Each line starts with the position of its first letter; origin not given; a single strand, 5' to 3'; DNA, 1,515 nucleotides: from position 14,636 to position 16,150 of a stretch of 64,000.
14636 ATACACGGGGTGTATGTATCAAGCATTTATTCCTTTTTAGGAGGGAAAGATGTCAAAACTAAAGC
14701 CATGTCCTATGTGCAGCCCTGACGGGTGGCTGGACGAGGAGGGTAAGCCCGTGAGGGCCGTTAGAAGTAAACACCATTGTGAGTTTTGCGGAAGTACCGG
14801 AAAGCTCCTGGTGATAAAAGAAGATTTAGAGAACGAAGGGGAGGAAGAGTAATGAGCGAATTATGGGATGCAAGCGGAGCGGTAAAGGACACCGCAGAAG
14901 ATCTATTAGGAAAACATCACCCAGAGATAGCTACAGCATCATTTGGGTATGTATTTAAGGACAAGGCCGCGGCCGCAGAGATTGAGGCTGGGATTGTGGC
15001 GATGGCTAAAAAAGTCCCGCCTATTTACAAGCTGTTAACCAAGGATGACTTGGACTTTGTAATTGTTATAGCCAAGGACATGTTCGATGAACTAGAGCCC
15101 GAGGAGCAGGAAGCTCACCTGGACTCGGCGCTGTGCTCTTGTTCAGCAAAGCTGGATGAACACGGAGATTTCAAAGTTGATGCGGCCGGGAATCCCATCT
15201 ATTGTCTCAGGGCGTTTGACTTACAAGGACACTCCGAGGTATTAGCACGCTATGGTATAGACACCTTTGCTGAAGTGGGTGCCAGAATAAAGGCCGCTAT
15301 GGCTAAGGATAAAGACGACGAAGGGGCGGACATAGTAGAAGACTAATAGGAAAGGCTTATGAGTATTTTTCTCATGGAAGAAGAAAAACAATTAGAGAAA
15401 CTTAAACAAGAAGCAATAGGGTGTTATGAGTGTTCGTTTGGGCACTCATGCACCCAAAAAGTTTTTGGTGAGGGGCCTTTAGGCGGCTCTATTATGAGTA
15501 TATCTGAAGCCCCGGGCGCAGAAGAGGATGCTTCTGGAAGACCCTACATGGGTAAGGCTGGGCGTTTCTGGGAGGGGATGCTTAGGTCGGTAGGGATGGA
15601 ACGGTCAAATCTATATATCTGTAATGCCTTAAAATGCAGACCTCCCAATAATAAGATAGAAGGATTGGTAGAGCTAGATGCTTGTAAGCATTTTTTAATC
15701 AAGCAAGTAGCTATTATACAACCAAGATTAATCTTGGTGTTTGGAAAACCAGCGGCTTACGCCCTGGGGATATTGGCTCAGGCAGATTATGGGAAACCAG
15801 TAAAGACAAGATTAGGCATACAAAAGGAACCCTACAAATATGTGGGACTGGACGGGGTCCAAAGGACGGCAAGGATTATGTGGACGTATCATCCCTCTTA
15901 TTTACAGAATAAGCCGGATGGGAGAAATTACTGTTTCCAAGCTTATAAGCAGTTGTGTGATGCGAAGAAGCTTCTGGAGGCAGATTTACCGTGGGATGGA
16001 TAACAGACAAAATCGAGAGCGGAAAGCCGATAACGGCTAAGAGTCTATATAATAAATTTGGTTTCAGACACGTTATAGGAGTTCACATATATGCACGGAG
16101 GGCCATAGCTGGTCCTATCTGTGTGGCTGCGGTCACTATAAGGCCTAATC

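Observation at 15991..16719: RNase HII homolog that has lost three of four catalytic acidic residues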

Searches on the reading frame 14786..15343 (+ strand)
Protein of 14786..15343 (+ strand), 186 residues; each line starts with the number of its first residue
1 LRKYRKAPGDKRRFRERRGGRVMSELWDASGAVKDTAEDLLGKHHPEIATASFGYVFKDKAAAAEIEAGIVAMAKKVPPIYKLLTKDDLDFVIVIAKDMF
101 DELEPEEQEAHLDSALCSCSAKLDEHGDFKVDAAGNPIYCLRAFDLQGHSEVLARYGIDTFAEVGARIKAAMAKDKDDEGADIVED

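Call 11: search_protein_families(library=pfam, proteins=[window:14786-15343:+], max_evalue=0.01)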
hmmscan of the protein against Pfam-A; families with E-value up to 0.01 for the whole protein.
window:14786-15343:+ (186 aa): 1 family
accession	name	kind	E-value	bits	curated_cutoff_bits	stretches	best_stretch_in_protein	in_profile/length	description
PF18894.6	PhageMetallopep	-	1.7e-15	57.7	23.7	1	29-163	5-125/134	Putative phage metallopeptidase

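Call 65: search_protein_families(library=padloc, proteins=[window:14786-15343:+], max_evalue=0.001)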
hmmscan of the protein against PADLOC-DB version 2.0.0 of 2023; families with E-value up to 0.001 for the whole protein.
window:14786-15343:+ (186 aa): 0 families

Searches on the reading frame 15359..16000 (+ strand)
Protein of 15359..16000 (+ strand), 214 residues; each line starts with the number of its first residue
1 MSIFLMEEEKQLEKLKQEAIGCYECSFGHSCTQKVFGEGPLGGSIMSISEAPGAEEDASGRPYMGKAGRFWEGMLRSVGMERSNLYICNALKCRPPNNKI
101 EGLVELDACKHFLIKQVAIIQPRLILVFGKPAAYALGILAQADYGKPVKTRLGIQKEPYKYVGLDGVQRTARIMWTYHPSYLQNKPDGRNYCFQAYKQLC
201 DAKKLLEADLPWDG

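Call 11: search_protein_families(library=pfam, proteins=[window:15359-16000:+], max_evalue=0.01)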
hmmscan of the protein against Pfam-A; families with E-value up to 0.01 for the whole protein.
window:15359-16000:+ (214 aa): 1 family
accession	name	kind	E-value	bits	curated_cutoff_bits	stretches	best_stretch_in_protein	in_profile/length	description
PF03167.25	UDG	-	9.2e-25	87.8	24.3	1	36-190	1-129/141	Uracil DNA glycosylase superfamily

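Call 20: search_protein_families(library=ncbifam, proteins=[window:15359-16000:+], max_evalue=0.01)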
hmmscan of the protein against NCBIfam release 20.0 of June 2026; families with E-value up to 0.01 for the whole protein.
window:15359-16000:+ (214 aa): 3 families
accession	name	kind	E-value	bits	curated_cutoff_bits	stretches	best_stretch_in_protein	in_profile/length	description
NF040953.1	Arch_udg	equivalog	6.4e-40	136.6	250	1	12-196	1-179/184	type-4 uracil-DNA glycosylase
TIGR00758.1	UDG_fam4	subfamily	1.5e-39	135.5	125.3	1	22-201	1-169/173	uracil-DNA glycosylase, family 4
TIGR03914.1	UDG_fam_dom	hypoth_equivalog_domain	3.9e-30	105.2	189.95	1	7-189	40-215/231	UdgX family uracil-DNA binding protein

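Call 40: search_protein_families(library=phrogs, proteins=[window:15359-16000:+], max_evalue=0.001)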
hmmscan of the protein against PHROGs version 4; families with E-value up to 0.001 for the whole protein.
window:15359-16000:+ (214 aa): 0 families

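Call 65: search_protein_families(library=padloc, proteins=[window:15359-16000:+], max_evalue=0.001)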
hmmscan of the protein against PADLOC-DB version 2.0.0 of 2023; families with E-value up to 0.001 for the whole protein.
window:15359-16000:+ (214 aa): 0 families

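Call 68: search_solved_structures(query=window:15359-16000:+, max_evalue=0.00001, show_alignments=2)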
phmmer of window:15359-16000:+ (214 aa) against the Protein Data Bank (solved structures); distinct sequences matched with E-value up to 0.00001: 28.
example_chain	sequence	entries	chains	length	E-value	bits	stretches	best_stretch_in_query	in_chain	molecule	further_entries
1l9g_A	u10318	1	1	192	7.7e-29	103.8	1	9-184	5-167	Conserved hypothetical protein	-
1vk2_A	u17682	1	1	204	7.8e-29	103.8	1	9-183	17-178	Uracil-DNA glycosylase TM0511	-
4zbx_A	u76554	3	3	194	3.9e-28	101.5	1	11-198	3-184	Uracil-DNA glycosylase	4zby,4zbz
1ui0_A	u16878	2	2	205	2.7e-24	89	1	12-134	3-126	Uracil-DNA Glycosylase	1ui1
8iir_A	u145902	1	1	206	1.7e-16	63.4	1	12-136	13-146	Type-4 uracil-DNA glycosylase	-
6l6s_A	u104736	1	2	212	6.8e-16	61.5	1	12-136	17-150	Phage SPO1 DNA polymerase-related protein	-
6l5a_A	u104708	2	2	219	7.5e-16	61.3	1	12-136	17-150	Uracil DNA glycosylase superfamily protein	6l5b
8iip_A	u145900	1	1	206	8.8e-16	61.1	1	12-136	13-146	Type-4 uracil-DNA glycosylase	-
8iie_A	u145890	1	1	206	8.9e-16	61.1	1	12-136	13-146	Type-4 uracil-DNA glycosylase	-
8iio_A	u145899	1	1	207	8.9e-16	61.1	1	12-136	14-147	Type-4 uracil-DNA glycosylase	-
6ajs_A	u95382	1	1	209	9e-16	61.1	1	12-136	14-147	Uracil DNA glycosylase superfamily protein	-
6ajo_A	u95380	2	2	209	9.2e-16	61.1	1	12-136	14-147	Uracil DNA glycosylase superfamily protein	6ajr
8iin_A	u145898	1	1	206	9.3e-16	61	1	12-136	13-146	Type-4 uracil-DNA glycosylase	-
8iim_A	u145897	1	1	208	9.5e-16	61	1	12-136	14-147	Type-4 uracil-DNA glycosylase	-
6ioc_A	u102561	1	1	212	9.5e-16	61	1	12-136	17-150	Phage SPO1 DNA polymerase-related protein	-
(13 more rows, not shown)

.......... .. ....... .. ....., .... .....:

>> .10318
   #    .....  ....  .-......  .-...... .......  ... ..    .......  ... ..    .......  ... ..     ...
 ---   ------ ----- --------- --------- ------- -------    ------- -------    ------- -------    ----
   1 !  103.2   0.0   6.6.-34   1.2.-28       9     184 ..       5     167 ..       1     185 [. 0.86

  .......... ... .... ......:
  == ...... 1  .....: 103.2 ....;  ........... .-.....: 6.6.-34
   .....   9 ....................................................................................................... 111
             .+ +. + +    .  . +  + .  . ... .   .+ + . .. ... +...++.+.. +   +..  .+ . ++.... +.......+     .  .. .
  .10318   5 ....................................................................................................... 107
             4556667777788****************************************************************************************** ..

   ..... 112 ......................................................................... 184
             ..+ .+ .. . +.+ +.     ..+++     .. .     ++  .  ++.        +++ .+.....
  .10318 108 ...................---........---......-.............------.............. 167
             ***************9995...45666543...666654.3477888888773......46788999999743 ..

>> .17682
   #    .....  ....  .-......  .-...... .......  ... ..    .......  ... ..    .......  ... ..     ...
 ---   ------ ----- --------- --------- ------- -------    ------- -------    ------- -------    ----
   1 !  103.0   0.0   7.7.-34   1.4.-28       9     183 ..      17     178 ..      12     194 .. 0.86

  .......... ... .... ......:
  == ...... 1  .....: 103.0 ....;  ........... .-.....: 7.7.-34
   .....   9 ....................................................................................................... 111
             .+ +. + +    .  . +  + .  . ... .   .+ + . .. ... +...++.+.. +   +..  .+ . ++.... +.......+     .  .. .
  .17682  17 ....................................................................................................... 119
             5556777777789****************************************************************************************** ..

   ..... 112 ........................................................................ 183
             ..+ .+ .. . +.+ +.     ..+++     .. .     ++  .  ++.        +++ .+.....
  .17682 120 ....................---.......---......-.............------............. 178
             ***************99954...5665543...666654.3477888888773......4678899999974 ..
